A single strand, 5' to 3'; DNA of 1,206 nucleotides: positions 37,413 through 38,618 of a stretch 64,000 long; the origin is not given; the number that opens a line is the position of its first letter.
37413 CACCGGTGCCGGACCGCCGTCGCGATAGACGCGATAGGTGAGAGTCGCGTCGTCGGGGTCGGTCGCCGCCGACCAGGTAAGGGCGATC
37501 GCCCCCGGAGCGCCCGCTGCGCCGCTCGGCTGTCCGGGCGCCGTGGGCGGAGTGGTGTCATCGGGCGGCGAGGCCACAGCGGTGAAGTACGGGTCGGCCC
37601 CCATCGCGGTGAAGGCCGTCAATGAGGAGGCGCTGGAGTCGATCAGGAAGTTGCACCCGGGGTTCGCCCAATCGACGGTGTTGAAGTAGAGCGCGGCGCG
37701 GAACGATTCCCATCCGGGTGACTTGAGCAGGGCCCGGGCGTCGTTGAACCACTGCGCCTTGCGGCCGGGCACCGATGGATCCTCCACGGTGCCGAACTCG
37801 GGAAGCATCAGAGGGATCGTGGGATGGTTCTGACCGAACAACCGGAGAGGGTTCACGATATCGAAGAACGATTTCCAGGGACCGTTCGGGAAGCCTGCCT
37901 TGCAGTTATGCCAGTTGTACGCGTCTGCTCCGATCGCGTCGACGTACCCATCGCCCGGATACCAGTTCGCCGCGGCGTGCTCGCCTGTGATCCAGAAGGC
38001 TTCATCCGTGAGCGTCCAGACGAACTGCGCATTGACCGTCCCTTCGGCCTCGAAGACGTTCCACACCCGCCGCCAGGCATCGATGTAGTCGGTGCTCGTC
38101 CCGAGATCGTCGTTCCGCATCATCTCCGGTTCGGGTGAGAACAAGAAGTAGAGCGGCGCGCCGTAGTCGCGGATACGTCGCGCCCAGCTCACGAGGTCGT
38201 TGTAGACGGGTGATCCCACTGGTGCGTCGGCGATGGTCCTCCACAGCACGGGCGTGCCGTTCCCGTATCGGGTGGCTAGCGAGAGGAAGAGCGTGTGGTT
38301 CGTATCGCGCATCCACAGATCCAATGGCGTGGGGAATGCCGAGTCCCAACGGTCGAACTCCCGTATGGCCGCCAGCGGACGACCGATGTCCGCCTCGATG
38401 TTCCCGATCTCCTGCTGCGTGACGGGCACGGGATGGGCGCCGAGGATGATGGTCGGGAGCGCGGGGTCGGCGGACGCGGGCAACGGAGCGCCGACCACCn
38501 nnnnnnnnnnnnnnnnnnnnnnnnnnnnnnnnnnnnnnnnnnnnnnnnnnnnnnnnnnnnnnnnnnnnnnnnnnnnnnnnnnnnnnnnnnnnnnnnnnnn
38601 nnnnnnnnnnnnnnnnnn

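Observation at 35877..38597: GH26-like secreted enzyme with an 840-bp tandem internal duplication, 557 bp of it still 100% identical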

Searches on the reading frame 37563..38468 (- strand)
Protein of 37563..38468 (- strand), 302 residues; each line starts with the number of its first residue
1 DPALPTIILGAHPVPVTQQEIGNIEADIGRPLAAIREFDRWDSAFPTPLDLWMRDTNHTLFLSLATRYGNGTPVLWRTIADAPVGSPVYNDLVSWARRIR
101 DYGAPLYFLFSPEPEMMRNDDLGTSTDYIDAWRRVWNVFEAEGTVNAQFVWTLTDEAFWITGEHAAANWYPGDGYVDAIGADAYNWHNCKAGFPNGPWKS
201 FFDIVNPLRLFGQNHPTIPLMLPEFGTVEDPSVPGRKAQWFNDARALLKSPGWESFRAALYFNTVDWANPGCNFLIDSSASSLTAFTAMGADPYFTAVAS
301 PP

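Call 51: search_solved_structures(query=A2, max_evalue=0.01, show_alignments=1)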
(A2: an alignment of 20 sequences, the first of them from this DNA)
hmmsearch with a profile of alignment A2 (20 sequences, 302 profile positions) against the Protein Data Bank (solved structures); distinct sequences matched with E-value up to 0.01: 34.
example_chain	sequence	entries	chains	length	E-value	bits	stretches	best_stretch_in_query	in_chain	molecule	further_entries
2vi0_A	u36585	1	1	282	5.6e-41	143.9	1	16-288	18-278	Endoglucanase H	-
2bv9_A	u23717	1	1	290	5.8e-41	143.9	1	16-288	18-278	ENDOGLUCANASE H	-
2v3g_A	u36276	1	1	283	9.1e-41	143.2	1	16-288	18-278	ENDOGLUCANASE H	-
2bvd_A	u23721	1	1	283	9.4e-41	143.2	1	16-288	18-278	ENDOGLUCANASE H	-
2cip_A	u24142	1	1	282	1e-39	139.8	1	16-288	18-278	ENDOGLUCANASE H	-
8xvj_R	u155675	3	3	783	1e-39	139.8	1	16-298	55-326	Endoglucanase H,Endothelin-1 receptor,Soluble cytochrome b562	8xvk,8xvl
2cit_A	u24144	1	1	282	1.5e-39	139.2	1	16-288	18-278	ENDOGLUCANASE H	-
6zpl_C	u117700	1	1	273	3.2e-39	138.1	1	16-288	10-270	Endoglucanase H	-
7xp4_R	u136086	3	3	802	8.3e-39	136.8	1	16-288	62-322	Endoglucanase H,Taste receptor type 2 member 46,Endoglucanase H,Taste receptor type 2 memb | Endoglucanase H,Taste receptor type 2 member 46,Bitter taste recept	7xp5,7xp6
8xvi_R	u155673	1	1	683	1e-38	136.5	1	16-288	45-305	Endoglucanase H,Endothelin-1 receptor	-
6hf2_A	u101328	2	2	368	6.1e-09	38.7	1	125-201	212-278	Glycosyl hydrolase family 26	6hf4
6d2w_A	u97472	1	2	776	8e-08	35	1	129-191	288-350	Aryl-phospho-beta-D-glucosidase BglC, GH1 family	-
6d2x_A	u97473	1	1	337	4.9e-07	32.5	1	129-191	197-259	Aryl-phospho-beta-D-glucosidase BglC, GH1 family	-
4zxo_A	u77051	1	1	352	1.2e-06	31.2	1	78-227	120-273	Glycosyl hydrolase family 26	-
2vx4_A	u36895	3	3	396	4.1e-06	29.4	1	106-194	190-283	CELLVIBRIO JAPONICUS MANNANASE CJMAN26C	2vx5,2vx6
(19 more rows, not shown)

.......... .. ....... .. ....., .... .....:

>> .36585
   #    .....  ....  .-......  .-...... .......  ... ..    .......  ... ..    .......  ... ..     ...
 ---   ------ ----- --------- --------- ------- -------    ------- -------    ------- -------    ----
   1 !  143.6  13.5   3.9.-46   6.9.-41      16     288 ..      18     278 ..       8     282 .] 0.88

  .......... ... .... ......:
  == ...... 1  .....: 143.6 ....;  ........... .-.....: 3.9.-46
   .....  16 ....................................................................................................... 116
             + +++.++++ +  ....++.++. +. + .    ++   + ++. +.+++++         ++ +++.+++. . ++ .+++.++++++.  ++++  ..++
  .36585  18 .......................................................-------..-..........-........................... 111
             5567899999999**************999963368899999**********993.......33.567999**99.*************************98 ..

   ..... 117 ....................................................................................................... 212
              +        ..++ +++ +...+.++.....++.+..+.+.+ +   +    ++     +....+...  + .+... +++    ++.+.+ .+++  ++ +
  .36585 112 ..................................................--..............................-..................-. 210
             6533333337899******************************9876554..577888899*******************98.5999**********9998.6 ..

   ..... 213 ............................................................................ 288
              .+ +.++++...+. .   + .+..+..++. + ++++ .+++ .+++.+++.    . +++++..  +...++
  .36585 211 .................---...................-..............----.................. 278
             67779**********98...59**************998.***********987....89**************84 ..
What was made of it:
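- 37563..38468 (-): GH26 catalytic domain, lichenase (CtLic26A-like) branch. Proposed acid/base Glu156 (FSPEPE) and nucleophile Glu267 (LPEFG). Profile A2 matches CtLic26A at E 5.6e-41 over 273 of 302 positions (call 51).
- On Glycoside hydrolase family 26: A profile of 20 homologues matches solved GH26 CtLic26A at E 5.6e-41 over positions 16-288 of 302 (call 51).
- Closest known: CtLic26A, the GH26 beta-1,3-1,4-glucanase. Same: Full-length profile match at E 5.6e-41 (call 51).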

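Call 58: predict_structure(alignment_id=A2)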
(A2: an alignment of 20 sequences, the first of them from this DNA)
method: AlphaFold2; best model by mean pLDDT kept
length: 302 residues; sequences in the alignment: 20
mean_pLDDT: 94.3   pTM: 0.91
mean pLDDT of the five models: 94.3, 93.8, 93.6, 93.3, 93.1
residues with pLDDT >= 90: 266; 70-90: 27; 50-70: 7; < 50: 2
segments of 3 or more residues with pLDDT < 50: none
pLDDT, mean of each block of 10 residues (from residue 1): 83 95 96 97 97 96 97 98 97 98 97 93 98 98 97 96 96 98 91 73 97 97 95 93 97 96 91 93 97 90 49
secondary structure, 60 per line:
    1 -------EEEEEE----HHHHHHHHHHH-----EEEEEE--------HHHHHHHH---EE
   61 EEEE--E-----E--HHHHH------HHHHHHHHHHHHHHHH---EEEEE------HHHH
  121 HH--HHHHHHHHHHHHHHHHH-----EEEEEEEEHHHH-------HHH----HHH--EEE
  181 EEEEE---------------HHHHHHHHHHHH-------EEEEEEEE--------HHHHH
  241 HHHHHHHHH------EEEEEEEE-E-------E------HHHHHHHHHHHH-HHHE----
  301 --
elements in order: E8-13 H18-28 E34-39 H48-55 E59-64 H76-80 H87-102 E106-110 H117-122 H125-141 E147-154 H155-158 E178-185 H201-212 E220-227 H236-249 E256-263 H280-291
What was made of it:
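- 37563..38468 (-): AF2 pLDDT is 94.3 (call 58).
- On Glycoside hydrolase family 26: AF2 pLDDT 94.3 with alternating strands and helices (call 58).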

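Call 63: fold_search(model_id=the predicted structure, library=pdb)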
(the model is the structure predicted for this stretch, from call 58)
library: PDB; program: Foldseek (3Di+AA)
matches with E <= 10: 1587; with E <= 0.001: 425
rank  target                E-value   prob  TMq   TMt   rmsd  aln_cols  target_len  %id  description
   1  2vi0_A                5.7e-20  1.00  0.79  0.86   2.5       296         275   20  Lichenase CtLic26 in complex with a thio-oligosaccharide (released 2009-03-10)
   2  2v3g                  6.8e-20  1.00  0.79  0.87   2.3       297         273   20  Structure of a family 26 lichenase in complex with noeuromycin (released 2007-09-18)
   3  2bvd                  7.7e-20  1.00  0.77  0.84   2.6       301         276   20  HOW FAMILY 26 GLYCOSIDE HYDROLASES ORCHESTRATE CATALYSIS ON DIFFERENT POLYSACCHARIDES. STRUCTURE AND ACTIVITY OF A CLOST (released 2005-06-30)
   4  2bv9                  1.2e-19  1.00  0.79  0.84   2.4       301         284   20  HOW FAMILY 26 GLYCOSIDE HYDROLASES ORCHESTRATE CATALYSIS ON DIFFERENT POLYSACCHARIDES. STRUCTURE AND ACTIVITY OF A CLOST (released 2005-06-30)
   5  2cip_A                2.8e-19  1.00  0.78  0.86   2.5       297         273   20  Structure of the Michaelis complex of a family 26 lichenase (released 2006-07-12)
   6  6zpl_C                2.8e-19  1.00  0.79  0.87   2.5       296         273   19  Inward-open structure of human glycine transporter 1 in complex with a benzoylisoindoline inhibitor, sybody Sb_GlyT1#7 (released 2021-03-17)
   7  2cit_A                4.5e-19  1.00  0.77  0.84   2.7       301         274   20  Structure of the covalent intermediate of a family 26 lichenase (released 2006-04-10)
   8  7xjr                  9.0e-12  1.00  0.72  0.71   4.6       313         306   14  MLXase AlXyn26A (released 2023-04-26)
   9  2whm_A                1.6e-11  1.00  0.66  0.55   6.0       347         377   14  Cellvibrio japonicus Man26A E121A and E320G double mutant in complex with mannobiose (released 2009-05-26)
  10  1r7o                  1.7e-11  1.00  0.66  0.58   5.7       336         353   14  Crystal Structure of apo-mannanase 26A from Psudomonas cellulosa (released 2003-11-11)
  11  1gw1_A                2.5e-11  1.00  0.68  0.57   5.9       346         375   16  Substrate distortion by beta-mannanase from Pseudomonas cellulosa (released 2002-09-05)
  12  1gvy_A                2.6e-11  1.00  0.68  0.56   5.9       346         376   14  Substrate distorsion by beta-mannanase from Pseudomonas cellulosa (released 2002-09-05)
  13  1odz_A                3.1e-11  1.00  0.67  0.55   5.9       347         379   14  Expansion of the glycosynthase repertoire to produce defined manno-oligosaccharides (released 2003-07-10)
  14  4zxo                  3.7e-11  1.00  0.65  0.58   5.5       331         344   15  The structure of a GH26 beta-mannanase from Bacteroides ovatus, BoMan26A. (released 2016-06-29)
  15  2ddx                  6.8e-11  1.00  0.70  0.66   5.0       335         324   12  Crystal structure of beta-1,3-xylanase from Vibrio sp. AX-4 (released 2007-02-13)
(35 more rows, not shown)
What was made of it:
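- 37563..38468 (-): Foldseek gives TM 0.79/0.86 to 2vi0 (call 63).
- On Glycoside hydrolase family 26: The top seven Foldseek hits are all CtLic26 chains, at E about 1e-19 to 1e-20 (call 63).
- Closest known: CtLic26A, the GH26 beta-1,3-1,4-glucanase. Same: Predicted (beta/alpha)8 fold with TM 0.79/0.86 and rmsd 2.4 A (call 63).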
